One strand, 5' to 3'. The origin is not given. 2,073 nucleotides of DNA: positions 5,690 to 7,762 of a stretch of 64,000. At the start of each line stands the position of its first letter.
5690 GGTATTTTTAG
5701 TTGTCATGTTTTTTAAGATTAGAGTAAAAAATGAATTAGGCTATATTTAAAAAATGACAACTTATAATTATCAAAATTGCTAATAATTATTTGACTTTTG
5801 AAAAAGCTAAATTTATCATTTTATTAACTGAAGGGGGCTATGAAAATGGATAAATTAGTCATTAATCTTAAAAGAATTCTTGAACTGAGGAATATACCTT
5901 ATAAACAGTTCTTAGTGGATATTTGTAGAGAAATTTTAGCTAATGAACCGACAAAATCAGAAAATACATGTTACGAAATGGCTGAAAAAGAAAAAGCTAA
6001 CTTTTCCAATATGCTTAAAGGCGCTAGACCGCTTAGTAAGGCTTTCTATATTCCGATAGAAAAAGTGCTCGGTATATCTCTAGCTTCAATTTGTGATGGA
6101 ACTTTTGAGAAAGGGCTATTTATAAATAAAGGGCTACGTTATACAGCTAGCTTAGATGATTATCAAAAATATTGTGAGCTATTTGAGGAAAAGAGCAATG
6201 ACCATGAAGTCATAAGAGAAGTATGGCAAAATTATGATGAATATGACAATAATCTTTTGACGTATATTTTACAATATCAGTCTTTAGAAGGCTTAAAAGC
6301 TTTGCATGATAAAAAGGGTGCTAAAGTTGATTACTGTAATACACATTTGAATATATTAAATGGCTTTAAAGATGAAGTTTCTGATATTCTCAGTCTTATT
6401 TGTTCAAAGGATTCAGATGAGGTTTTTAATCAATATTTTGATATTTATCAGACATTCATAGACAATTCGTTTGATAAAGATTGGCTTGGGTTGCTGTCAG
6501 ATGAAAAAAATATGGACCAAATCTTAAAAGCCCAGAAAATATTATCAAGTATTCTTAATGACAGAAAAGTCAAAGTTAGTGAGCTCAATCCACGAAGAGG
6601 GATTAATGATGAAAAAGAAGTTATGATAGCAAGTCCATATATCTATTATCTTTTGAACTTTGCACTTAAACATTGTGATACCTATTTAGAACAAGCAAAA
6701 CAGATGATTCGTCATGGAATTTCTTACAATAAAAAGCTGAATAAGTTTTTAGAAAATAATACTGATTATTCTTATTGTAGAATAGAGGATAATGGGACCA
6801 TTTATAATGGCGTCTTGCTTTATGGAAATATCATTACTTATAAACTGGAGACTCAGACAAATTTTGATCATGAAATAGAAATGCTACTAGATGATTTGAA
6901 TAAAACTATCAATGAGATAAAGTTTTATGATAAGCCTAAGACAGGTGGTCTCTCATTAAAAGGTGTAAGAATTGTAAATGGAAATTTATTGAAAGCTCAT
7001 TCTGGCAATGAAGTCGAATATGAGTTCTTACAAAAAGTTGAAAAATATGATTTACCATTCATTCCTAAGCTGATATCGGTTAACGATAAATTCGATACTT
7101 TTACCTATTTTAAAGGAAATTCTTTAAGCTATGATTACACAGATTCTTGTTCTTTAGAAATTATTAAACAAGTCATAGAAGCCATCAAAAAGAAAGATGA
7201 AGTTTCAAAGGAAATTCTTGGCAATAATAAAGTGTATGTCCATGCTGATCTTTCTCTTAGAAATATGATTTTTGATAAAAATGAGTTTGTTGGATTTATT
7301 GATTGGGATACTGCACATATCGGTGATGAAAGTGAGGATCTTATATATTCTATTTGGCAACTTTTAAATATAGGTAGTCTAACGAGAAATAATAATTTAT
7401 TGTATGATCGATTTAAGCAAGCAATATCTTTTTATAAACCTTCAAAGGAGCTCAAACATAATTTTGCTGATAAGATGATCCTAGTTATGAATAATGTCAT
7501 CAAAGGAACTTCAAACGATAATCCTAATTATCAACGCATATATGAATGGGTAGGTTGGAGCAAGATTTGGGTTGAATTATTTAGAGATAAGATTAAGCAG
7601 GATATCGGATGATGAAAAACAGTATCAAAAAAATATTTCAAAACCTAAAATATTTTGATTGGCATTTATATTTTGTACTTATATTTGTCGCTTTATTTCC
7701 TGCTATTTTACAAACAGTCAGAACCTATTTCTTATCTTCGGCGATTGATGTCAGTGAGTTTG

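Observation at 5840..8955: Translationally coupled pair: XRE-HTH fused to an APH/CotS-like kinase, plus a MOP/MATE-type exporter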

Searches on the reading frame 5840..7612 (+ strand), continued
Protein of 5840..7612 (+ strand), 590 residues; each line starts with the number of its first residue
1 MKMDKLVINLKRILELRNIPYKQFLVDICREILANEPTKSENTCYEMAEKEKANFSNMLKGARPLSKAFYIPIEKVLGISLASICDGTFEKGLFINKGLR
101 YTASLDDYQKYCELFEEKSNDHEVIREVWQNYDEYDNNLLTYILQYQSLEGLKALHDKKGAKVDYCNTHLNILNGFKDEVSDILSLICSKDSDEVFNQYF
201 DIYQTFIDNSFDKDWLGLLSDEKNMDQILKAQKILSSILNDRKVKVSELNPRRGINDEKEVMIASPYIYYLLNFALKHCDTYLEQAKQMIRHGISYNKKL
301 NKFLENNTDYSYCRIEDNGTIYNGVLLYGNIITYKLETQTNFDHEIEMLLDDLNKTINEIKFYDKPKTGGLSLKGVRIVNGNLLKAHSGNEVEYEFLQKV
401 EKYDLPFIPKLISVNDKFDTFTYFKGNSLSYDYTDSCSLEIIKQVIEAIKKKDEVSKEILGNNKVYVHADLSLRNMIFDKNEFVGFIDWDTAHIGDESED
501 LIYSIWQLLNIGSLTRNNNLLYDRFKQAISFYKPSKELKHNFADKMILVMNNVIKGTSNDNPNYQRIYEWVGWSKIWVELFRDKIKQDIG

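Call 60: search_protein_families(library=pfam, alignment_id=A5, max_evalue=0.01)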
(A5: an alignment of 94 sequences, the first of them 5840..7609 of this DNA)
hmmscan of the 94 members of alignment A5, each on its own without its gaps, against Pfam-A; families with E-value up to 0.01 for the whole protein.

A. member 1, window:5840-7609:+ (590 aa): 2 families
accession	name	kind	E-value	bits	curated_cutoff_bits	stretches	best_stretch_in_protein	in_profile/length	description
PF01636.29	APH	-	8.4e-11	42.5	23.2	1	445-506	154-211/239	Phosphotransferase enzyme family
PF01163.29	RIO1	-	0.0034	17.5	22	1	393-490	58-149/187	RIO domain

B. families by the number of members that match (of 94 scanned): 10 families
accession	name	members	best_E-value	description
PF01636.29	APH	23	7.7e-12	Phosphotransferase enzyme family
PF02811.25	PHP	4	3.8e-07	PHP domain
PF07914.17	DUF1679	3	9.2e-07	Uncharacterized oxidoreductase dhs-27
PF02958.26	EcKL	2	5.3e-05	Ecdysteroid kinase-like family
PF19974.5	TCAD9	2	0.00061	Ternary complex associated domain 9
PF01633.27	Choline_kinase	1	0.00058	Choline/ethanolamine kinase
PF13857.12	Ank_5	1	0.0028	Ankyrin repeats (many copies)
PF01163.29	RIO1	1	0.0034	RIO domain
PF22319.1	DUF6972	1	0.0039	Domain of unknown function (DUF6972)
PF12998.12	ING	1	0.005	Inhibitor of growth proteins N-terminal histone-binding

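Call 62: find_related_loci(query=A1, collection=viral_contigs, flank=10000)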
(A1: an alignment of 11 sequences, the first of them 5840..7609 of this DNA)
Query A1 (590 aa) in viral_contigs; peptide patterns used: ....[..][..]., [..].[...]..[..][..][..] (x = any residue, [..] = any of these).
134 stretches matched a pattern; 1 encode a relative of the query (tblastn E <= 1e-3); 1 distinct loci.
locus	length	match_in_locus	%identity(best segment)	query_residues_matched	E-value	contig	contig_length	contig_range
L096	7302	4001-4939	25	3-310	9e-24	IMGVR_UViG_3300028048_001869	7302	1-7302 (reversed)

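Call 85: search_solved_structures(query=L010:3402-5876:+, max_evalue=1)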
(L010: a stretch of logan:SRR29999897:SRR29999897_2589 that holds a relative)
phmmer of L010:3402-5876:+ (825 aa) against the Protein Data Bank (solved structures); distinct sequences matched with E-value up to 1: 5.
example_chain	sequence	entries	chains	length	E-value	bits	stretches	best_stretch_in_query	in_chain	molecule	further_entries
8dhi_A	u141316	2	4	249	8e-19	70.9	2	167-284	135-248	TYR_PHOSPHATASE_2 domain-containing protein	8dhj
1ywf_A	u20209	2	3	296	3.6e-07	32.4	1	29-210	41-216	PHOSPHOTYROSINE PROTEIN PHOSPHATASE PTPB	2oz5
2wgp_A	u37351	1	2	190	0.65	11.7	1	126-189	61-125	DUAL SPECIFICITY PROTEIN PHOSPHATASE 14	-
2m3v_A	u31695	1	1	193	0.8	11.4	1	164-202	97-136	Putative uncharacterized protein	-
4r0s_A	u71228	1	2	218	0.85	11.3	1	164-202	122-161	Protein tyrosine phosphatase TpbA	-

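Call 86: search_protein_families(library=ncbifam, proteins=[L010:3402-5876:+, L017:13040-14593:+, L073:2226-3608:+, L087:1605-2243:+, L092:10001-11086:+], max_evalue=0.01)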
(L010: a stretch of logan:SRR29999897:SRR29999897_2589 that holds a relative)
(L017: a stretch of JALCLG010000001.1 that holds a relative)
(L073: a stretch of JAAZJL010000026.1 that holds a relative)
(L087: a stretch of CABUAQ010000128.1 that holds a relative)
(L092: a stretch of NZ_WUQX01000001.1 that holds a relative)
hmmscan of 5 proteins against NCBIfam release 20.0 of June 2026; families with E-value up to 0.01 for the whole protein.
L010:3402-5876:+ (825 aa): 0 families

L017:13040-14593:+ (518 aa): 0 families

L073:2226-3608:+ (461 aa): 0 families

L087:1605-2243:+ (213 aa): 0 families

L092:10001-11086:+ (362 aa): 1 family
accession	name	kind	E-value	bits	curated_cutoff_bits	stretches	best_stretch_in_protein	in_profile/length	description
TIGR02367.1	PylS_Cterm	equivalog_domain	0.0095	15.3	178.15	0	268-336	80-150/242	pyrrolysine--tRNA(Pyl) ligase large subunit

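Call 94: search_protein_families(library=padloc, proteins=[L043:6855-7532:+, L080:11101-11772:+, L073:2226-3608:+, L017:13040-14593:+, L087:1605-2243:+], max_evalue=0.01)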
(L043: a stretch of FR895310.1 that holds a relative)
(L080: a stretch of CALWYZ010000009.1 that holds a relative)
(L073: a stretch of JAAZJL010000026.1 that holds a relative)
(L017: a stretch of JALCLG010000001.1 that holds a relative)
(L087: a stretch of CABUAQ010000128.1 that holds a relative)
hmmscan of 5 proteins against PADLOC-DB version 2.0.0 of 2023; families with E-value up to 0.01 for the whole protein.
L043:6855-7532:+ (226 aa): 3 families
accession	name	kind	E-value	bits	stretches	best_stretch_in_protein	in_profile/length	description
PDLC03582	REase_II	-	0.0026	14.8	0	34-105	132-203/521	Type II restriction enzyme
PDLC03859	LmuB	-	0.0064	13.7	1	45-213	330-486/611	-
PDLC00930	Cas12u1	-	0.0087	12.9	0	15-49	490-523/533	Cas12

L080:11101-11772:+ (224 aa): 0 families

L073:2226-3608:+ (461 aa): 0 families

L017:13040-14593:+ (518 aa): 0 families

L087:1605-2243:+ (213 aa): 2 families
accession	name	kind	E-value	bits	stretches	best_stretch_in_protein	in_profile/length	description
PDLC00822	Cyclase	-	0.00072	17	1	34-107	44-115/375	oligonucleotide-cyclase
PDLC00809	Cyclase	-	0.0028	15.3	1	25-138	31-141/295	oligonucleotide-cyclase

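Call 95: search_protein_families(library=phrogs, proteins=[window:5840-7609:+, L092:10001-11086:+, L043:6855-7532:+, L080:11101-11772:+, L073:2226-3608:+, L087:1605-2243:+, L010:3402-5876:+], max_evalue=0.001)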
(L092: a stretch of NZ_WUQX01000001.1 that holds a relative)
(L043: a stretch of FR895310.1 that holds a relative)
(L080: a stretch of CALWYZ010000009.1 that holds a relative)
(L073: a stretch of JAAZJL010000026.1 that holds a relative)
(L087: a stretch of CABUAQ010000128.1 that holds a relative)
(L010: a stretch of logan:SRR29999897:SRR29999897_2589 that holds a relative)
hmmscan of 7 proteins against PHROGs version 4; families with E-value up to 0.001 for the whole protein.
window:5840-7609:+ (590 aa): 1 family
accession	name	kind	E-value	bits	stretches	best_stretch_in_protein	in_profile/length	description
phrog_32649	-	unknown function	8.9e-05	23.4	0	462-510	120-168/276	-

L092:10001-11086:+ (362 aa): 1 family
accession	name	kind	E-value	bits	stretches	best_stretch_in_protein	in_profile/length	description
phrog_4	-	transcription regulation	0.00025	21.2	1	27-104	144-216/400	transcriptional repressor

L043:6855-7532:+ (226 aa): 10 families
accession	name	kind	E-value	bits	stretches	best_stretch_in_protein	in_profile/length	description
phrog_4852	-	unknown function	9.7e-22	78.6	1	3-184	13-182/194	-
phrog_9700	-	unknown function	4.7e-12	46.6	1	1-163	4-175/483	-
phrog_24226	-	unknown function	6.9e-09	36.7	1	92-226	76-205/222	-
phrog_14275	-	unknown function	1.1e-07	32.8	1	31-120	2-86/178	-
phrog_6586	-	unknown function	1.6e-06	29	1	1-30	1-30/129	-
phrog_10292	-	unknown function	2e-06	28.8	0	1-27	1-27/136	-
phrog_38469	-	unknown function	7e-06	27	1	5-53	215-260/272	-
phrog_38187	-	unknown function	7.3e-05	23.9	0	32-85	3-53/144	-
phrog_6332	-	unknown function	0.00036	21.4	0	30-64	5-38/60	-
phrog_2546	-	unknown function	0.00098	20.4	0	33-126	1-85/180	-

L080:11101-11772:+ (224 aa): 3 families
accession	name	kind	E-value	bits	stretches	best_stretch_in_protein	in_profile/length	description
phrog_10292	-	unknown function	1.5e-07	32.4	1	1-106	4-97/136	-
phrog_2546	-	unknown function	9.2e-06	27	1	1-33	1-33/180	-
phrog_6586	-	unknown function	0.00062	20.6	0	1-80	4-57/129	-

L073:2226-3608:+ (461 aa): 0 families

L087:1605-2243:+ (213 aa): 0 families

L010:3402-5876:+ (825 aa): 0 families

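Call 98: search_protein_families(library=pfam, proteins=[L096:720-1781:+, L096:1784-2557:+, L096:2508-3146:+, L096:3146-3412:+, L096:3412-3786:+, L096:5241-5666:+, L096:5831-6298:+, L096:6400-6732:-, L096:6741-7295:-], max_evalue=0.001)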
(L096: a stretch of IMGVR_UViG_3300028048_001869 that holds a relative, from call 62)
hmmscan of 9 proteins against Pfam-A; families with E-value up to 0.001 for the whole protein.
L096:720-1781:+ (354 aa): 1 family
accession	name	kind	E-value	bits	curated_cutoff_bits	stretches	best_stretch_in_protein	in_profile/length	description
PF09378.16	HAS-barrel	-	0.00081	19.9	25.2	0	37-75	15-50/90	HAS barrel domain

L096:1784-2557:+ (258 aa): 0 families

L096:2508-3146:+ (213 aa): 0 families

L096:3146-3412:+ (89 aa): 0 families

L096:3412-3786:+ (125 aa): 1 family
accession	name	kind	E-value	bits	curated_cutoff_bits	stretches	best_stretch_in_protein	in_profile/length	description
PF09682.15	Phage_holin_6_1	-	1.1e-05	26.2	24.9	1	5-96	1-87/101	Bacteriophage holin of superfamily 6 (Holin_LLH)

L096:5241-5666:+ (142 aa): 0 families

L096:5831-6298:+ (156 aa): 0 families

L096:6400-6732:- (111 aa): 0 families

L096:6741-7295:- (185 aa): 1 family
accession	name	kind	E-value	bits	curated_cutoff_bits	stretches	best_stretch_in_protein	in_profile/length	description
PF01554.23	MatE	-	1.6e-14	54.4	24.9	1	9-123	47-160/161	MatE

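Call 99: list_cluster_members(proteins=[P0238, P0230, P0232, P0252])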
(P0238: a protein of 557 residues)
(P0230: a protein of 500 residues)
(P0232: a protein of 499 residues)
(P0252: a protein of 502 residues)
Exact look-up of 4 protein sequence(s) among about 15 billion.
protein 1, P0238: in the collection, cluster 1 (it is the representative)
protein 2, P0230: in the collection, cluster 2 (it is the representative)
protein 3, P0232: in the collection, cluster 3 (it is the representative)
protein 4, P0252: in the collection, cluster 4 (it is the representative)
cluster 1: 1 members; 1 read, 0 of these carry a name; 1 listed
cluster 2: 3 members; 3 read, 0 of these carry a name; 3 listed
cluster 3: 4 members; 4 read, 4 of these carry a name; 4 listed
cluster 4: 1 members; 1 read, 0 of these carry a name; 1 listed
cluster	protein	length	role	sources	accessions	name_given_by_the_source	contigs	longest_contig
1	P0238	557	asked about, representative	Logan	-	-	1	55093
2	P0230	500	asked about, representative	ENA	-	-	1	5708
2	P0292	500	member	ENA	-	-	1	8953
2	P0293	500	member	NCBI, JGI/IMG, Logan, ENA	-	-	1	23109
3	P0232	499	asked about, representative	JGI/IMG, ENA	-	predicted metal-dependent phosphoesterase TrpH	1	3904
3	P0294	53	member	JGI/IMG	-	hypothetical protein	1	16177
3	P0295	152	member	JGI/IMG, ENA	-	predicted metal-dependent phosphoesterase TrpH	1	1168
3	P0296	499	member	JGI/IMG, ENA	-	predicted metal-dependent phosphoesterase TrpH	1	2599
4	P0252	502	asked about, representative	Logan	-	-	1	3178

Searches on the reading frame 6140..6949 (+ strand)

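Call 23: search_protein_families(library=pfam, proteins=[window:6140-6949:+], max_evalue=10)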
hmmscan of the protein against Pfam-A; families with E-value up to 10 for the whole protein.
window:6140-6949:+ (270 aa): 1 family
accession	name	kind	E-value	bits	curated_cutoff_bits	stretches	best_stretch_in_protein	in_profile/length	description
PF12783.13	Sec7-like_HUS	-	0.16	12.3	27.3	1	12-36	132-156/161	Mon2/Sec7/BIG1-like, HUS domain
